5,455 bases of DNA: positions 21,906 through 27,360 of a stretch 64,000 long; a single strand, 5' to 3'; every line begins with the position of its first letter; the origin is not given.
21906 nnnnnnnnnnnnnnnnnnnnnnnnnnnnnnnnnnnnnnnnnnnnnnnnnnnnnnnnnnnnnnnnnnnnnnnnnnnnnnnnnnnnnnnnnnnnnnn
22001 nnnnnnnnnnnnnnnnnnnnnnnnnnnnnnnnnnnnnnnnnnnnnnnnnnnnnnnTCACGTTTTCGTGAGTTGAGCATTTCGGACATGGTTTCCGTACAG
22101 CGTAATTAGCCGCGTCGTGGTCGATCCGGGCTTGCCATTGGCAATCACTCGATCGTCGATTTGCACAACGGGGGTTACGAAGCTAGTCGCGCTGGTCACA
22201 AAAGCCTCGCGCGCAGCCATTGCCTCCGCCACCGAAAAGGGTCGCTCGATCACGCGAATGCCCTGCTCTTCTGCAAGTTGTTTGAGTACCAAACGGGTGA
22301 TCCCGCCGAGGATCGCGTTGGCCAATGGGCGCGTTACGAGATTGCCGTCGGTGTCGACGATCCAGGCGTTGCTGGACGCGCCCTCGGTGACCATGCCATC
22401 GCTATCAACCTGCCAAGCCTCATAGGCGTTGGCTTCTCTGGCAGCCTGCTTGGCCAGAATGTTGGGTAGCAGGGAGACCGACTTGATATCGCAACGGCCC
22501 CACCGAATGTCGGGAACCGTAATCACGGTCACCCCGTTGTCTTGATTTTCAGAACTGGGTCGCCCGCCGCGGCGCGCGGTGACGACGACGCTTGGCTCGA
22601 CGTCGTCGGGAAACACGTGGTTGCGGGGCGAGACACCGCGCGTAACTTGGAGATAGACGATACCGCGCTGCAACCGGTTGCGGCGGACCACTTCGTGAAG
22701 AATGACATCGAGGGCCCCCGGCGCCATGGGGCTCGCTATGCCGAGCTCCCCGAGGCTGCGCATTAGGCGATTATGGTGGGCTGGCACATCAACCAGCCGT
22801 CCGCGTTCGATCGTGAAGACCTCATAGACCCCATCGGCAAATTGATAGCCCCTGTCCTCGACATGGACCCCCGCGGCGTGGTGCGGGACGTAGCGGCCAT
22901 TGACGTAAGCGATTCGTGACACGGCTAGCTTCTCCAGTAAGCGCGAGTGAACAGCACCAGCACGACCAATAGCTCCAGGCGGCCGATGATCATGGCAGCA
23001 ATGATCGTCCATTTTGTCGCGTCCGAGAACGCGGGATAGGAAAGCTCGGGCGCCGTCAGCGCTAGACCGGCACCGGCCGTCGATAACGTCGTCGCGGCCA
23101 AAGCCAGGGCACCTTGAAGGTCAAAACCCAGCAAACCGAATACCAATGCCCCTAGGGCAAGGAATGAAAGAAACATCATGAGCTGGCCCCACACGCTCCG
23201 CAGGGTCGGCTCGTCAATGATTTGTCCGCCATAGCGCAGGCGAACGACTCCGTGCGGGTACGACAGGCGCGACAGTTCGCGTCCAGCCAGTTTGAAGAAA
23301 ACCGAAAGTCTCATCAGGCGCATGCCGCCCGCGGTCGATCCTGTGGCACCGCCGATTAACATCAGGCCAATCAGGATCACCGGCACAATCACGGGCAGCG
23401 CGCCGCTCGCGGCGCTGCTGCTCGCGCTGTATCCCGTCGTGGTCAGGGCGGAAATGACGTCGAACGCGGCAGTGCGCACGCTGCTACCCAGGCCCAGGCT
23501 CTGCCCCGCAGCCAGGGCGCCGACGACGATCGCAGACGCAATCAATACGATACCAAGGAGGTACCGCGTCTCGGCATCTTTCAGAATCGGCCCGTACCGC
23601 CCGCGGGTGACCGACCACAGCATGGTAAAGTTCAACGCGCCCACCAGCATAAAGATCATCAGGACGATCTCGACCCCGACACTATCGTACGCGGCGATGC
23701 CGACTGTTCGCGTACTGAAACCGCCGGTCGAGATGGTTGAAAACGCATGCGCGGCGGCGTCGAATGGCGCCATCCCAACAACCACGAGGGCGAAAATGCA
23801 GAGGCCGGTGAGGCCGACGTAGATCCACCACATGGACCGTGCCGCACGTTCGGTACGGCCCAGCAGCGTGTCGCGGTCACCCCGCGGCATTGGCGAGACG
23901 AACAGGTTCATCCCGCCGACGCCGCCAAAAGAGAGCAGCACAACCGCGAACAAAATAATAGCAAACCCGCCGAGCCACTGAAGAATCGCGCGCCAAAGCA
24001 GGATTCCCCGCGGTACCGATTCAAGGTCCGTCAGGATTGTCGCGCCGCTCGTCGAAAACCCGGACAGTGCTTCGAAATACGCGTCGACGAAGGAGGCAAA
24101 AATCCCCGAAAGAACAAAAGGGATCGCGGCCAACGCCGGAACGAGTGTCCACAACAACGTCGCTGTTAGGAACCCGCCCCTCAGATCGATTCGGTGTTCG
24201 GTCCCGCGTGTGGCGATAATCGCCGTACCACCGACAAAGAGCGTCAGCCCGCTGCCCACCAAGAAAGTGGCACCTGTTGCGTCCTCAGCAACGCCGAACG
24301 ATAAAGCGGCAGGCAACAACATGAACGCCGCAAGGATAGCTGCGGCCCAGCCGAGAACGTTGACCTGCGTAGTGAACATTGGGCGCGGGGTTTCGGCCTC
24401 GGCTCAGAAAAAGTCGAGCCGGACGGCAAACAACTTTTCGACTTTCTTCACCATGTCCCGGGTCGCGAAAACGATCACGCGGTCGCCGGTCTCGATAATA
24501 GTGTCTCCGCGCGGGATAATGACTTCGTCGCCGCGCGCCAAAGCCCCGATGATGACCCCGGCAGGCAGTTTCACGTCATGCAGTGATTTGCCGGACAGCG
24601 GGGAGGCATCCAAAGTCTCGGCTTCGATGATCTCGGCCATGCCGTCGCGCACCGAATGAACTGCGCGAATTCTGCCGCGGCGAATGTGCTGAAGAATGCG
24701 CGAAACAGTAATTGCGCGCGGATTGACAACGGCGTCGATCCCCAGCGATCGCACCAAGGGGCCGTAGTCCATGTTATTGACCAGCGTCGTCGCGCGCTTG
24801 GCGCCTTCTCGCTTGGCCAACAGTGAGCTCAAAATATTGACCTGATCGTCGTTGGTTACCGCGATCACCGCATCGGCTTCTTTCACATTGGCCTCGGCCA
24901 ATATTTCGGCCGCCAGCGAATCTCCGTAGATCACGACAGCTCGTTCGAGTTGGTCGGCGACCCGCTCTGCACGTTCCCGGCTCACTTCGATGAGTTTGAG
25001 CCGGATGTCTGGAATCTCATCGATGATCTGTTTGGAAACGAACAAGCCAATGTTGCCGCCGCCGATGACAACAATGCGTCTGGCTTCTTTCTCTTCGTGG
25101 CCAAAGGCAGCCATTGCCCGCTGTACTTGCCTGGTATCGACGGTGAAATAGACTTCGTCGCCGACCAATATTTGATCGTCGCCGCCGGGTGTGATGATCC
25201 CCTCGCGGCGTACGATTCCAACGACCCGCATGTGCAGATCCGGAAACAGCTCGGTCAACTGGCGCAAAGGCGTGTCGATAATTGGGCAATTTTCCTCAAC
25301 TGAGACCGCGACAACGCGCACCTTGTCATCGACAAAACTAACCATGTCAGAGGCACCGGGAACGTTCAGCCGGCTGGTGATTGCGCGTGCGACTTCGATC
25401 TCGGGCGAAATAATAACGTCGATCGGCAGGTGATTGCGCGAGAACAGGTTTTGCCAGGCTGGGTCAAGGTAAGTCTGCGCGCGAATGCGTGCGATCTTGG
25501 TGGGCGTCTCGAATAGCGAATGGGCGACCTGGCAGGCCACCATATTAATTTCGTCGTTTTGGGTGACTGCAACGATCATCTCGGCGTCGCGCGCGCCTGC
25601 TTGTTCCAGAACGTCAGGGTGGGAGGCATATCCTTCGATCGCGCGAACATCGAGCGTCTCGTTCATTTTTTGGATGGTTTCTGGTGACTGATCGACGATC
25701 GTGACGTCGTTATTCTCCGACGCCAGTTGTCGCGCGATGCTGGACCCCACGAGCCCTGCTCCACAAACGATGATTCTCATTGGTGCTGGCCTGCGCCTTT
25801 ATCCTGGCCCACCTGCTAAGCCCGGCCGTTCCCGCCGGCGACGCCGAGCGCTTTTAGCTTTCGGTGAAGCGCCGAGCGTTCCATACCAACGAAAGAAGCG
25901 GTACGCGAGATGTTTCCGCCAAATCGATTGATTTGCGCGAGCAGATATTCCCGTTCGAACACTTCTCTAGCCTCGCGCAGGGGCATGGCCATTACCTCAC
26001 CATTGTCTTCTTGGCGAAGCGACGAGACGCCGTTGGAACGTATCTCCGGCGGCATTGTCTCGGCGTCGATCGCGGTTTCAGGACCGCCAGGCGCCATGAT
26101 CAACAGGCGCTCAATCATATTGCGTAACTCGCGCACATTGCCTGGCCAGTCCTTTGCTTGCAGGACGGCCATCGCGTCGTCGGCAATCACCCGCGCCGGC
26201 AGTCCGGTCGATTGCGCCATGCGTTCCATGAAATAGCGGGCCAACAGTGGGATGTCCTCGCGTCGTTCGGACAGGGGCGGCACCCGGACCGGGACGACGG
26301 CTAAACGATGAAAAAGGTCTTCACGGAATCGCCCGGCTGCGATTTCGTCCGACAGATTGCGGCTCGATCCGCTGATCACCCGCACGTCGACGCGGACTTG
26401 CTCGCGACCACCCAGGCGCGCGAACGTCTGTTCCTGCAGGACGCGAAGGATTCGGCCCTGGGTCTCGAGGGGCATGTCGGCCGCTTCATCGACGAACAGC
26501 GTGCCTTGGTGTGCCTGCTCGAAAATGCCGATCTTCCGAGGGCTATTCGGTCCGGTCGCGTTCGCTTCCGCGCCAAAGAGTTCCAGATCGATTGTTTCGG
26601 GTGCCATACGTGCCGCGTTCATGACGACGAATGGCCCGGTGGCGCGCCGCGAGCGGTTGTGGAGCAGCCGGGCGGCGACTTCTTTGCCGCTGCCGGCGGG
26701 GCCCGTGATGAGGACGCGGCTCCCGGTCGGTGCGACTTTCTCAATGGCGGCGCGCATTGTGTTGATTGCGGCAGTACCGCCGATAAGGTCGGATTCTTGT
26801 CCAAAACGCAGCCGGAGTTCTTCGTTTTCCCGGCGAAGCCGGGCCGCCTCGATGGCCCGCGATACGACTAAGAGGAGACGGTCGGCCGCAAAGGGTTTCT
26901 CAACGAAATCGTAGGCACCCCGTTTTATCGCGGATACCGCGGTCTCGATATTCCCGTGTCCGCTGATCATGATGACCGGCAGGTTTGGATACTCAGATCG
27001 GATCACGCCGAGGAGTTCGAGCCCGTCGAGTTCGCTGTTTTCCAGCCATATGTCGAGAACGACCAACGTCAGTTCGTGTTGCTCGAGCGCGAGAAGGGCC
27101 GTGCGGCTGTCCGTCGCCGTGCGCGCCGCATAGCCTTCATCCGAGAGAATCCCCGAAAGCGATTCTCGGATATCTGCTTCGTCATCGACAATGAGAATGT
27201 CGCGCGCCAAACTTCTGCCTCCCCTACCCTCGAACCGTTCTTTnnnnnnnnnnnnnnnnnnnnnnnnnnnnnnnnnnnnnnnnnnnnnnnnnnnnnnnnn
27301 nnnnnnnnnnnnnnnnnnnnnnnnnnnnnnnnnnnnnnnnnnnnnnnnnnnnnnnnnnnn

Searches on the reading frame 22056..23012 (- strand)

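Call 42: search_protein_families(library=pfam, proteins=[window:22056-23012:-])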
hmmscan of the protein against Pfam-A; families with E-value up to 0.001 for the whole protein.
window:22056-23012:- (318 aa): 1 family
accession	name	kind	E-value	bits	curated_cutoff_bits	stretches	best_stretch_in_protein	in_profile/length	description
PF01063.24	Aminotran_4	-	5.2e-46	157.7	28.5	1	61-285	1-223/223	Amino-transferase class IV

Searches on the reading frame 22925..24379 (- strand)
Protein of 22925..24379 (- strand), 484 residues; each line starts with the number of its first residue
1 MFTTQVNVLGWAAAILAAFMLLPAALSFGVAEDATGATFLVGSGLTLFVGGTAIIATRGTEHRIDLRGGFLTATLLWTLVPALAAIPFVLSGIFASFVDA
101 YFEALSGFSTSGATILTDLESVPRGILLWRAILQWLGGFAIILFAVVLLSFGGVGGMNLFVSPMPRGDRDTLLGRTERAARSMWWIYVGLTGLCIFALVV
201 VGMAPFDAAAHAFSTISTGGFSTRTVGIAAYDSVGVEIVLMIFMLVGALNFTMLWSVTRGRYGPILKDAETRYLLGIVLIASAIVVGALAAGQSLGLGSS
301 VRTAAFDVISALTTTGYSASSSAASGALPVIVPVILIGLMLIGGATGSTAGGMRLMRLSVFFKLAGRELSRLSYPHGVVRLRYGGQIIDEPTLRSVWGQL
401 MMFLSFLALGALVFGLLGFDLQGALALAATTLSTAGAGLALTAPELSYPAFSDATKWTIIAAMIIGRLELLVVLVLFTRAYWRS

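Call 42: search_protein_families(library=pfam, proteins=[window:22925-24379:-])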
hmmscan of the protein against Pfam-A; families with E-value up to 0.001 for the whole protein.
window:22925-24379:- (484 aa): 1 family
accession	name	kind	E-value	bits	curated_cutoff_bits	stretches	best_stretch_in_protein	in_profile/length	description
PF02386.22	TrkH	-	4.1e-51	174.4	27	1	45-478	11-491/502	Cation transport protein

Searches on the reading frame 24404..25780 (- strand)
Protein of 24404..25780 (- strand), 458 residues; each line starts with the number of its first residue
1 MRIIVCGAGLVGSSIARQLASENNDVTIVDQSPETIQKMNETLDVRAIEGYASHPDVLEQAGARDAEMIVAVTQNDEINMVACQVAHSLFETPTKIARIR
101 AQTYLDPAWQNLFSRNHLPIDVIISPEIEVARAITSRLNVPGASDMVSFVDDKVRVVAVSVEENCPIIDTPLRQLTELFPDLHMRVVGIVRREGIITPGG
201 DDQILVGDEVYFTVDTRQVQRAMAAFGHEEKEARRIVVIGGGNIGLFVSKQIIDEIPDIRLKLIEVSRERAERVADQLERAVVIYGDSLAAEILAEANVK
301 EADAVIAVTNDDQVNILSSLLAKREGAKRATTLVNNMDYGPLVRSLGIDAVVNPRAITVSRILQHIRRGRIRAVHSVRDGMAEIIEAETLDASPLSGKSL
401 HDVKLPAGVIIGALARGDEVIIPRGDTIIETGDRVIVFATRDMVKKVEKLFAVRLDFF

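Call 42: search_protein_families(library=pfam, proteins=[window:24404-25780:-])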
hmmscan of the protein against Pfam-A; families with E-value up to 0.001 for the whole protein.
window:24404-25780:- (458 aa): 23 families
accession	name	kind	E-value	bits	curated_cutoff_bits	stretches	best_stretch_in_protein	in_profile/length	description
PF02254.24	TrkA_N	-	1.6e-50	170.7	23.8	2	3-126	1-116/116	TrkA-N domain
PF02080.26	TrkA_C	-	4e-28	97.6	27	2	391-451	8-70/71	TrkA-C domain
PF13241.12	NAD_binding_7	-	9.2e-11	42.7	22.1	2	2-87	9-83/104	Putative NAD(P)-binding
PF02737.24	3HCDH_N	-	1.8e-08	34.9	22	1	3-74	2-72/180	3-hydroxyacyl-CoA dehydrogenase, NAD binding domain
PF03435.24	Sacchrp_dh_NADP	-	2.4e-07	31.6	25.1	0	3-44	1-45/129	Saccharopine dehydrogenase NADP binding domain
PF07992.20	Pyr_redox_2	-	2.8e-07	30.7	26.1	0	2-47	144-189/291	Pyridine nucleotide-disulphide oxidoreductase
PF01408.29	GFO_IDH_MocA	-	8.5e-07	30.1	24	0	1-76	1-73/120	Oxidoreductase family, NAD-binding Rossmann fold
PF13460.12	NAD_binding_10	-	1.9e-06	28.3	27.2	0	241-328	3-79/184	NAD(P)H-binding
PF01210.29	NAD_Gly3P_dh_N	-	2.2e-06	28.2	23.1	0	3-89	2-93/158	NAD-dependent glycerol-3-phosphate dehydrogenase N-terminus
PF01266.30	DAO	-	5.1e-06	26.7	27.9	1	2-33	1-32/353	FAD dependent oxidoreductase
PF03807.23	F420_oxidored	-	9.1e-06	26.6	21.6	1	3-49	2-50/94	NADP oxidoreductase coenzyme F420-dependent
PF01488.26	Shikimate_DH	-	2.1e-05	25.1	24.3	0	2-48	14-61/138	Shikimate / quinate 5-dehydrogenase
PF03721.20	UDPG_MGDP_dh_N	-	3.2e-05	24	27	1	1-41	1-41/187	UDP-glucose/GDP-mannose dehydrogenase family, NAD binding domain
PF01262.27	AlaDh_PNT_C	-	3.4e-05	23.8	23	0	2-70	30-97/214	Alanine dehydrogenase/PNT, C-terminal domain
PF22614.2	Slo-like_RCK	-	3.5e-05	23.9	24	0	17-77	27-90/119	Calcium-activated potassium channel slowpoke-like RCK domain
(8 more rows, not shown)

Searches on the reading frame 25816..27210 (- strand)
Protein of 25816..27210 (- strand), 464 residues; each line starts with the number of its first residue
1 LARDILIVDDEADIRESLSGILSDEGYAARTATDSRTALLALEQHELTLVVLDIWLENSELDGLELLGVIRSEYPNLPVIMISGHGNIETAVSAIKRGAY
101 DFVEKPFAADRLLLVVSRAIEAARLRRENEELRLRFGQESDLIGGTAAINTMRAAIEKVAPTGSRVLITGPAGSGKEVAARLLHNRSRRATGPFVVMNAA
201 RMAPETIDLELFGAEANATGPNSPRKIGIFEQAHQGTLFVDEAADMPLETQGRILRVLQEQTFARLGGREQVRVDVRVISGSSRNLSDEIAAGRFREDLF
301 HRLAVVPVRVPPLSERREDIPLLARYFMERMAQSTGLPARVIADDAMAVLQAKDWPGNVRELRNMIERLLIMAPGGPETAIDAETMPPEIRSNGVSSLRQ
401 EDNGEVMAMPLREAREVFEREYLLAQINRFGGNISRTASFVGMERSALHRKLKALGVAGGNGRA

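Call 42: search_protein_families(library=pfam, proteins=[window:25816-27210:-])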
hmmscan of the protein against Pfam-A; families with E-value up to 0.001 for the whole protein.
window:25816-27210:- (464 aa): 6 families
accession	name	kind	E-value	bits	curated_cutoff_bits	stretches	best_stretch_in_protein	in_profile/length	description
PF00158.32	Sigma54_activat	-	3e-51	173.9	20.2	1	143-308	2-167/168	Sigma-54 interaction domain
PF00072.30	Response_reg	-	4.4e-27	94.9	30.2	1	5-115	1-109/111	Response regulator receiver domain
PF25601.1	AAA_lid_14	-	4.3e-25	87.8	27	1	315-397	2-81/87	AAA+ ATPase lid domain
PF14532.12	Sigma54_activ_2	-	1.4e-23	84.1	25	1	143-313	1-138/138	Sigma-54 interaction domain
PF02954.25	HTH_8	-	3.4e-11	43.1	22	1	415-454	2-41/42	Bacterial regulatory protein, Fis family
PF13191.12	AAA_16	-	0.00061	20.8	32.6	0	147-260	7-122/167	AAA ATPase domain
